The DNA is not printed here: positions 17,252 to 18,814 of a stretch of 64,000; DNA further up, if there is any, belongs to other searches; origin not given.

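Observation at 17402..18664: Rad51-paralog-like gene with a dead Walker A (GKT to GIT)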

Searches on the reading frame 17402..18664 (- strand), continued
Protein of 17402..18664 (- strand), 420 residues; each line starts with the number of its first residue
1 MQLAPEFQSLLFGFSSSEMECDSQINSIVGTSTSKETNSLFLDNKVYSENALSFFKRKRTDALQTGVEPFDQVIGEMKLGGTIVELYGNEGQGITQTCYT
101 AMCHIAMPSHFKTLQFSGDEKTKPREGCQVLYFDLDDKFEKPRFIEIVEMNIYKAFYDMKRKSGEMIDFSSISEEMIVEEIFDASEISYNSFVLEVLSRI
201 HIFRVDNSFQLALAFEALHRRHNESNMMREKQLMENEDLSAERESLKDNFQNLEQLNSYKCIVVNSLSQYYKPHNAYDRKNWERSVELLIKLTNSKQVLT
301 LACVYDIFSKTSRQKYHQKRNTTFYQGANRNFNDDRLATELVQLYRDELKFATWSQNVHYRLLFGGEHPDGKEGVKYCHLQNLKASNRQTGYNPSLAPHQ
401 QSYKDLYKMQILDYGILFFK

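Call 31: find_homologous_proteins(query=A2, max_evalue=0.00001)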
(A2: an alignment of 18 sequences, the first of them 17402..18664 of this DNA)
Query A2 (18 sequences) (420 aa, profile of the alignment): 6 proteins with E <= 0.00001 among 6427 candidates.
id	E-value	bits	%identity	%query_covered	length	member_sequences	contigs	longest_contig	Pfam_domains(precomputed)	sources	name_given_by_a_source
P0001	2.3e-98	347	100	100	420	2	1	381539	-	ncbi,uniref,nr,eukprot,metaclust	ncbi:predicted protein [Naegleria gruberi]|uniref:Predicted protein n=1 Tax=Naegleria gruberi TaxID=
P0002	4.1e-98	346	60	100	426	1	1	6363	-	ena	-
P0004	4.6e-97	343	49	90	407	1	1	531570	-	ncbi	ncbi:hypothetical protein ABK040_000170 [Willaertia magna]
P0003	4.0e-95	336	59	100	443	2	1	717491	-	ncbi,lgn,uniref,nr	ncbi:hypothetical protein FDP41_003837 [Naegleria fowleri]|uniref:Uncharacterized protein n=1 Tax=Na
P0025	2.6e-73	265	27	27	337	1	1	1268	-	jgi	-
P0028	2.1e-69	252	22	65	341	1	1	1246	-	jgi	-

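Call 33: search_solved_structures(query=A3, max_evalue=1, show_alignments=1)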
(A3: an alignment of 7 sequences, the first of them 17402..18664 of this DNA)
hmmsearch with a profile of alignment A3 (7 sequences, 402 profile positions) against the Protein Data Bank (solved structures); distinct sequences matched with E-value up to 1: 89 (the best 60 are shown).
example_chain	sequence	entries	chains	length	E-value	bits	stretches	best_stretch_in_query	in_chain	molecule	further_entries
3cmu_A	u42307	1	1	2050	9.9e-13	50.9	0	47-90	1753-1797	Protein recA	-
3cmt_A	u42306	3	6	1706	5.8e-11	45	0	47-90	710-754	Protein recA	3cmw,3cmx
9zzr_X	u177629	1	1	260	1.3e-10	43.9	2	66-146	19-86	DNA repair protein XRCC2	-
8ouz_D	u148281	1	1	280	1.4e-10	43.8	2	66-146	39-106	DNA repair protein XRCC2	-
8ouy_D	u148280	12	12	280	1.4e-10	43.8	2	66-146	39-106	DNA repair protein XRCC2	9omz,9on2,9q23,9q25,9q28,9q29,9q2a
8faz_X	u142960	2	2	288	1.9e-10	43.4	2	66-146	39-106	DNA repair protein XRCC2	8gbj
3cmv_A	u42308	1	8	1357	6e-09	38.4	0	47-90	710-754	Protein recA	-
7qv8_A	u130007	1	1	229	1.1e-07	34.3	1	50-96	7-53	DNA repair protein RAD51 homolog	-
5qul_A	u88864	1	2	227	2.5e-07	33.1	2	49-96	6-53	RadA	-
9zzr_F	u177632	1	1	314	3e-07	32.8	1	37-96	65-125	DNA repair protein RAD51 homolog 1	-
9zzr_R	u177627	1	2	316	3e-07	32.8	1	37-96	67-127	DNA repair protein RAD51 homolog 1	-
9zzr_W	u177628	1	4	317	3.1e-07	32.8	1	37-96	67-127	DNA repair protein RAD51 homolog 1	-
8uvw_B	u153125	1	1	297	3.1e-07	32.8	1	38-96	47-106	Breast cancer type 2 susceptibility protein, DNA repair protein RAD51 homolog 1 fusion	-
9ui4_C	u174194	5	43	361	3.1e-07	32.8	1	37-96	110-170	DNA repair protein RAD51 homolog 1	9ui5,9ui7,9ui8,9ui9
5h1b_A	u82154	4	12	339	3.7e-07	32.5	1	37-96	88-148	DNA repair protein RAD51 homolog 1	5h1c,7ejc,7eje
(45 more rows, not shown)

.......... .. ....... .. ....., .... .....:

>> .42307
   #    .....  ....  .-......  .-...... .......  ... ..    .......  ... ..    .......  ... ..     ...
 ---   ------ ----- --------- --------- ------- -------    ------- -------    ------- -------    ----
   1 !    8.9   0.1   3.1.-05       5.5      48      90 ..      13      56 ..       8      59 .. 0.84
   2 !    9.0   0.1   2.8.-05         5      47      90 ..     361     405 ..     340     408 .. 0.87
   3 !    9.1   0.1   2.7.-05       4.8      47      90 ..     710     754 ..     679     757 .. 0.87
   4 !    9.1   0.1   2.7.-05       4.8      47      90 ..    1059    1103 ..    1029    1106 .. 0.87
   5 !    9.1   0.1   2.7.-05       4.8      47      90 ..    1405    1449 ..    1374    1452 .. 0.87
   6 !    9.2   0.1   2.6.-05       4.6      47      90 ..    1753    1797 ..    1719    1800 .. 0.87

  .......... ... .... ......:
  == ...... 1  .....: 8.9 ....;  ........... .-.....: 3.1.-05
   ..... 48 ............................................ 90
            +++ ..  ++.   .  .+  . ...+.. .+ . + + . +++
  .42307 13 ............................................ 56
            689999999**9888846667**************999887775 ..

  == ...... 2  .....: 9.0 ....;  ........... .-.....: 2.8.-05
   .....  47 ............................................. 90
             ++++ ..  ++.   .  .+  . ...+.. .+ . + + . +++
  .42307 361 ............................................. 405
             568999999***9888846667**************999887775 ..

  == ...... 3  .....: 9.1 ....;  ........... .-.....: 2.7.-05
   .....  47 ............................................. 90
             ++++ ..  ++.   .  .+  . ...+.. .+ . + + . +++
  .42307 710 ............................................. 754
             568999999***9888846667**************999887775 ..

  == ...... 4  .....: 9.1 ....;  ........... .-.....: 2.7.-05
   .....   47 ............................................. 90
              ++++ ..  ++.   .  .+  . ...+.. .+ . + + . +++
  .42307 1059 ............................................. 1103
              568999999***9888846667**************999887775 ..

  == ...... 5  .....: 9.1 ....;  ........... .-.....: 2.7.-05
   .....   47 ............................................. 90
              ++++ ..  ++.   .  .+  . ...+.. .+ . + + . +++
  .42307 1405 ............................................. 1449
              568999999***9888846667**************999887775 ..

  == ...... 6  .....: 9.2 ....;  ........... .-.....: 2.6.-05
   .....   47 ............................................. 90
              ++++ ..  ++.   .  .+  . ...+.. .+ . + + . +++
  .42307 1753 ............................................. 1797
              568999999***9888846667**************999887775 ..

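Call 34: search_solved_structures(query=P0010, max_evalue=0.01)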
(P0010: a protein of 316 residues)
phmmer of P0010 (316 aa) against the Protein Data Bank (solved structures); distinct sequences matched with E-value up to 0.01: 22.
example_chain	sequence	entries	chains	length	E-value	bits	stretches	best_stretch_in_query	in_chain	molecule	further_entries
9zzr_X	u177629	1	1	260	2.3e-14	56.3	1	65-134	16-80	DNA repair protein XRCC2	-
8faz_X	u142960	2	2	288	2.6e-14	56.2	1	65-134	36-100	DNA repair protein XRCC2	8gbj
8ouy_D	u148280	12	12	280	2.8e-14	56.1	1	65-134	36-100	DNA repair protein XRCC2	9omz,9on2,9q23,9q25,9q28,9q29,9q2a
8ouz_D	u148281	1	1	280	2.8e-14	56.1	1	65-134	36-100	DNA repair protein XRCC2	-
3cmu_A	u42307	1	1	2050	5.8e-11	45.1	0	54-93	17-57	Protein recA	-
3cmt_A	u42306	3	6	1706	1.9e-09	40.2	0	54-93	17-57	Protein recA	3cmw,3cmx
3cmv_A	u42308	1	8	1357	7.8e-08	34.9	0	54-93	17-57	Protein recA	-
9zzr_F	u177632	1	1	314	0.00079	21.7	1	38-131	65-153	DNA repair protein RAD51 homolog 1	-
9zzr_R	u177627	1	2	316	0.0008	21.7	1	38-131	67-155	DNA repair protein RAD51 homolog 1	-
9zzr_W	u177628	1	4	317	0.0008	21.7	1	38-131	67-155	DNA repair protein RAD51 homolog 1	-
7c9a_A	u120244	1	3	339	0.00091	21.5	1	38-131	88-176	DNA repair protein RAD51 homolog 1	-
5jzc_A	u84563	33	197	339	0.00092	21.5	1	38-131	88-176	DNA repair protein RAD51 homolog 1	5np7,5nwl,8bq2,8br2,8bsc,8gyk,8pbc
5h1b_A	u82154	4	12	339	0.00092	21.5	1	38-131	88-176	DNA repair protein RAD51 homolog 1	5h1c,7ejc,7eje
8jnd_K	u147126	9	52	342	0.00093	21.5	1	38-131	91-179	DNA repair protein RAD51 homolog 1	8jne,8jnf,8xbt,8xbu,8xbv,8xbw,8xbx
8uvw_B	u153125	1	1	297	0.0011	21.2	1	38-131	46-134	Breast cancer type 2 susceptibility protein, DNA repair protein RAD51 homolog 1 fusion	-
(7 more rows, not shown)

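Call 35: search_solved_structures(query=P0015, max_evalue=0.01)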
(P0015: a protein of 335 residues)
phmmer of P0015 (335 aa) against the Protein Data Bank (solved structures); distinct sequences matched with E-value up to 0.01: 73 (the best 60 are shown).
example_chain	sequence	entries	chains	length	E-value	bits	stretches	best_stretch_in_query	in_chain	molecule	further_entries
3cmu_A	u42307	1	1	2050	8.5e-30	107.1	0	26-68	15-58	Protein recA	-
3cmt_A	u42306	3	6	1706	3.8e-25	91.8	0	26-68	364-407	Protein recA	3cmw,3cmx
3cmv_A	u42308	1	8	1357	2.2e-20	76.1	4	26-68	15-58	Protein recA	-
9zzr_X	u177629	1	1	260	1.7e-18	69.9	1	43-219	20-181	DNA repair protein XRCC2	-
8ouy_D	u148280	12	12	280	1.8e-18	69.8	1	42-219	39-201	DNA repair protein XRCC2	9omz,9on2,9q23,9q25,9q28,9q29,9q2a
8ouz_D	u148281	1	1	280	1.8e-18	69.8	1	42-219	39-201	DNA repair protein XRCC2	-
8faz_X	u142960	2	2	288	1.9e-18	69.8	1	42-219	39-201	DNA repair protein XRCC2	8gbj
8gj8_A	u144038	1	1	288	1.6e-09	40.4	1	26-205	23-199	RAD51C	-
8gja_A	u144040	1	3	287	2.1e-09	40.1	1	30-205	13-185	RAD51C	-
8uvw_B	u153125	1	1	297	2.7e-07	33.1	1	17-106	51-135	Breast cancer type 2 susceptibility protein, DNA repair protein RAD51 homolog 1 fusion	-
9zzr_F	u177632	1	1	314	3.4e-07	32.8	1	18-106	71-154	DNA repair protein RAD51 homolog 1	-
9zzr_R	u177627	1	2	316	3.5e-07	32.8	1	18-106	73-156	DNA repair protein RAD51 homolog 1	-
9zzr_W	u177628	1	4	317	3.5e-07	32.8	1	18-106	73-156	DNA repair protein RAD51 homolog 1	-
5h1b_A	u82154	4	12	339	4e-07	32.6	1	18-106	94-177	DNA repair protein RAD51 homolog 1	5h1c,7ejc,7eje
5jzc_A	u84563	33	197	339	4e-07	32.6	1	18-106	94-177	DNA repair protein RAD51 homolog 1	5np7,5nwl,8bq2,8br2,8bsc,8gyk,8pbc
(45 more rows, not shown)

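Call 37: list_cluster_members(proteins=[P0007, P0008, P0009, P0010, P0012, P0013, P0014, P0015, P0016, P0018])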
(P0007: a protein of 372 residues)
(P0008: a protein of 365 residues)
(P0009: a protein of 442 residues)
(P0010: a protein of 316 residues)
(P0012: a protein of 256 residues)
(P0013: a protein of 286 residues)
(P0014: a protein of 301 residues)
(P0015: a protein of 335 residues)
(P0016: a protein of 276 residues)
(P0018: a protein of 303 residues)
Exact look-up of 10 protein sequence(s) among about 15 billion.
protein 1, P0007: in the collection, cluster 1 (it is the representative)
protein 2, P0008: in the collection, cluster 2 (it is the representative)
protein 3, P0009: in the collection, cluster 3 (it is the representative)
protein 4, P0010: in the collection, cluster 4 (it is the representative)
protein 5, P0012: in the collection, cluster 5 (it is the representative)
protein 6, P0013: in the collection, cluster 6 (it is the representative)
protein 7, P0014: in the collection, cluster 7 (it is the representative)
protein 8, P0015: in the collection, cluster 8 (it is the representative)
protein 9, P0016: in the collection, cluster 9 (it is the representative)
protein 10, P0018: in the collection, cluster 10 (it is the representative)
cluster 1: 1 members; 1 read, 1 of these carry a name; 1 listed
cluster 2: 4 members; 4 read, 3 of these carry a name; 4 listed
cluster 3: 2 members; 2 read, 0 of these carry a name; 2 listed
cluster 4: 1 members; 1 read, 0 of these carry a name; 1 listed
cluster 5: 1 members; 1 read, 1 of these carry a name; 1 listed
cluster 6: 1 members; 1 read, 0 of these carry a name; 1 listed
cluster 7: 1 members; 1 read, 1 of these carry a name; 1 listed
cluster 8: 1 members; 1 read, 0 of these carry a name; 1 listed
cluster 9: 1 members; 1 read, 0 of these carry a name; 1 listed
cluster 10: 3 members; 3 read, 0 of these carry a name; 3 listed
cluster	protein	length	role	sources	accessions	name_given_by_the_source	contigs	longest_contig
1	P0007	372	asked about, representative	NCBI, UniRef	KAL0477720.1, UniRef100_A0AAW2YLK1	DNA-repair protein XRCC2 [Acrasis kona] | DNA-repair protein XRCC2 n=1 Tax=Acrasis kona TaxID=1008807 RepID=A0AAW2YLK1_9EUKA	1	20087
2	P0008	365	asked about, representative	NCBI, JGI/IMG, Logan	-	RecA/RadA recombinase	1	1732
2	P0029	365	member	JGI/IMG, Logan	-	hypothetical protein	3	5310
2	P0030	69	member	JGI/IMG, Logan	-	hypothetical protein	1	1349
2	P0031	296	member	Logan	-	-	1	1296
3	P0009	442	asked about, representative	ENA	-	-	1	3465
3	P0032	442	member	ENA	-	-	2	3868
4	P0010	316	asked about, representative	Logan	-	-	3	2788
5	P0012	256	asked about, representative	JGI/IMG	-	archaellum biogenesis ATPase FlaH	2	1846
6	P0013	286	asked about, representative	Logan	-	-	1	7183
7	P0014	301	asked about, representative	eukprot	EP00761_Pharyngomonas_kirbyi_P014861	gb/GECH01014892.1/.p1 GENE.gb/GECH01014892.1/~~gb/GECH01014892.1/.p1 ORF type:complete ...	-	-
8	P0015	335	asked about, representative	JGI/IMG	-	-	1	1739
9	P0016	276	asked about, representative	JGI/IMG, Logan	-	-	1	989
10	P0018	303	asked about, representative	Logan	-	-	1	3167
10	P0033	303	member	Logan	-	-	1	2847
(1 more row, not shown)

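Call 42: predict_structure(alignment_id=A2)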
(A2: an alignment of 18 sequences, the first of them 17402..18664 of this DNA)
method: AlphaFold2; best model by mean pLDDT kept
length: 420 residues; sequences in the alignment: 18
mean_pLDDT: 76.9   pTM: 0.77
mean pLDDT of the five models: 76.9, 76.1, 75.7, 74.4, 71.3
residues with pLDDT >= 90: 160; 70-90: 124; 50-70: 79; < 50: 57
segments of 3 or more residues with pLDDT < 50: 19-49, 326-329, 387-403
pLDDT, mean of each block of 10 residues (from residue 1): 58 51 43 41 43 59 83 66 91 93 92 84 83 94 96 95 91 95 93 94 93 93 80 71 61 64 92 78 94 89 83 64 51 75 77 88 87 84 63 39 73 89
secondary structure, 60 per line:
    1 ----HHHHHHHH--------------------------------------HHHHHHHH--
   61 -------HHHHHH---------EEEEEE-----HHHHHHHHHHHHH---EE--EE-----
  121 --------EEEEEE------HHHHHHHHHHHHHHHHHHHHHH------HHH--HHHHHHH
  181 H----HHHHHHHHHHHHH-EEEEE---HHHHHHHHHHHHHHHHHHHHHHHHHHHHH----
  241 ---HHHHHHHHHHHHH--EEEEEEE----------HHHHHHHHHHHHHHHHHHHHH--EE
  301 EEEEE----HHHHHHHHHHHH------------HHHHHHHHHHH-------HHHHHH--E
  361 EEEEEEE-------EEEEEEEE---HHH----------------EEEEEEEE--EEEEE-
elements in order: H5-12 H51-58 H68-73 E83-88 H94-106 E129-134 H141-162 H174-181 H186-198 E200-204 H208-236 H244-256 E259-265 H276-296 E299-305 H310-321 H334-344 H352-357 E360-367 E375-382 E405-412 E415-419

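Call 45: fold_search(model_id=the predicted structure, library=pdb)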
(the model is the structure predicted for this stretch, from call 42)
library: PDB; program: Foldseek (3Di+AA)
matches with E <= 10: 1557; with E <= 0.001: 645
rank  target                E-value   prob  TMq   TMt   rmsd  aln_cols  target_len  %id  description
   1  9q23_X                1.3e-14  1.00  0.45  0.75   5.2       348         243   16  DX2-CX3-RAD51 structure in the intermediate state (released 2026-03-04)
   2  9q25_X                4.2e-14  1.00  0.47  0.80   5.3       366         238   15  DX2-CX3-RAD51 in the closed state (released 2026-03-04)
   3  9q2a_X                9.4e-14  1.00  0.46  0.80   5.1       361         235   16  BCDX2-CX3-RAD51-RAD51-ssDNA supercomplex (released 2026-03-04)
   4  9q29_X                1.6e-13  1.00  0.45  0.79   5.5       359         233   15  DX2-CX3 structure capping RAD51 filament (released 2026-03-04)
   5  8faz_X                3.7e-13  1.00  0.47  0.80   5.1       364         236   16  Cryo-EM structure of the human BCDX2 complex (released 2023-06-21)
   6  8gbj_X                4.2e-13  1.00  0.45  0.78   5.5       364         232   15  Cryo-EM structure of a human BCDX2/ssDNA complex (released 2023-06-21)
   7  8ouy_D                3.0e-12  1.00  0.44  0.75   5.8       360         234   17  Human RAD51B-RAD51C-RAD51D-XRCC2 (BCDX2) complex, 3.4 A resolution (released 2023-06-21)
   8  9svx_A                3.5e-12  1.00  0.46  0.77   5.5       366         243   15  XRCC3-RAD51C-RAD51D-XRCC2 (XRCC3 complex) capping a RAD51 filament on single stranded DNA (released 2025-11-26)
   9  8gj8                  7.4e-12  1.00  0.43  0.66   6.7       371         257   16  RAD51C C-terminal domain (released 2023-08-16)
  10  5jec_B                1.2e-11  1.00  0.40  0.69   6.8       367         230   14  Apo-structure of humanised RadA-mutant humRadA33F (released 2016-10-19)
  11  9q2a_A                1.6e-11  1.00  0.46  0.57   6.7       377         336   13  BCDX2-CX3-RAD51-RAD51-ssDNA supercomplex (released 2026-03-04)
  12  9svx_C                1.6e-11  1.00  0.47  0.59  11.7       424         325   13  XRCC3-RAD51C-RAD51D-XRCC2 (XRCC3 complex) capping a RAD51 filament on single stranded DNA (released 2025-11-26)
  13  9q23_G                2.2e-11  1.00  0.43  0.55   7.1       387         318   13  DX2-CX3-RAD51 structure in the intermediate state (released 2026-03-04)
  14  8gja_C                2.6e-11  1.00  0.43  0.62   8.3       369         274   16  RAD51C-XRCC3 structure (released 2023-08-16)
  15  6xtw_B                2.8e-11  1.00  0.39  0.69   8.6       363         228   14  HumRadA33F in complex with peptidic inhibitor 6 (released 2021-01-27)
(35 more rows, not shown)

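Call 52: find_encoding_contigs(protein=P0003, flank=10000, max_places=2)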
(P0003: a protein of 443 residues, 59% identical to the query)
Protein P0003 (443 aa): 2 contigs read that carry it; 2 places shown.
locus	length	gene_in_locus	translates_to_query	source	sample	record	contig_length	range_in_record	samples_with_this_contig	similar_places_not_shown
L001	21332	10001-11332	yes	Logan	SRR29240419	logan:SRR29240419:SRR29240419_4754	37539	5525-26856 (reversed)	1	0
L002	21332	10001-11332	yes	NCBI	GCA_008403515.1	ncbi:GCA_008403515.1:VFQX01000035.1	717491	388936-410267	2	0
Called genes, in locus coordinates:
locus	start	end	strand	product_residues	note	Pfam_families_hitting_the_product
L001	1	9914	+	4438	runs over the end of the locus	PF08385:DHC_N1, PF08393:DHC_N2, PF12774:AAA_6, PF07728:AAA_5, PF17852:Dynein_AAA_lid, PF12775:AAA_7, PF17857:AAA_lid_1, PF22597:DYN_lid, +10 more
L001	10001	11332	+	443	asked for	-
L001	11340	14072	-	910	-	PF00172:Zn_clus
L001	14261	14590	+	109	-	-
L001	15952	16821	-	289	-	-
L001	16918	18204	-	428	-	-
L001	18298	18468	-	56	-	-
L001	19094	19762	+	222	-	PF00282:Pyridoxal_deC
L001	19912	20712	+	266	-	PF00282:Pyridoxal_deC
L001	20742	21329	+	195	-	PF00282:Pyridoxal_deC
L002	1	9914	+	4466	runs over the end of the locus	PF08385:DHC_N1, PF08393:DHC_N2, PF12774:AAA_6, PF07728:AAA_5, PF17852:Dynein_AAA_lid, PF12775:AAA_7, PF22597:DYN_lid, PF17857:AAA_lid_1, +11 more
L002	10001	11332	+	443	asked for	-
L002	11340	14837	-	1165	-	PF00172:Zn_clus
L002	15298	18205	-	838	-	PF12937:F-box-like (weak)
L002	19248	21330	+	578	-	PF00282:Pyridoxal_deC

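Call 53: find_encoding_contigs(protein=P0004, flank=10000, max_places=2)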
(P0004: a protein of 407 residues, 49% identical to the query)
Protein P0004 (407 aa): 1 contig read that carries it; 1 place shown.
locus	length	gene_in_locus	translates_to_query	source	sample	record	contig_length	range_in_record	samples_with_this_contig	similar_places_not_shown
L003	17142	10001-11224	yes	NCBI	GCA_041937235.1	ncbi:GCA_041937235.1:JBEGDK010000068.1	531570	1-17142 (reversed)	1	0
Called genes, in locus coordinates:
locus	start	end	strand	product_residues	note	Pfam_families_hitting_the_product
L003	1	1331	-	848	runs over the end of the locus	PF08066:PMC2NT, PF01612:DNA_pol_A_exo1, PF00570:HRDC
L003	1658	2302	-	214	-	PF01852:START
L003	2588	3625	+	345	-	PF00294:PfkB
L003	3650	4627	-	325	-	PF00071:Ras (weak)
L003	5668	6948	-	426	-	PF16499:Melibiase_2, PF17801:Melibiase_C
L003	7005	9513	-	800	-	PF00388:PI-PLC-X, PF00387:PI-PLC-Y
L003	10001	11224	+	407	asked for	-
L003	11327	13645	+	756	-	PF12237:PCIF1_WW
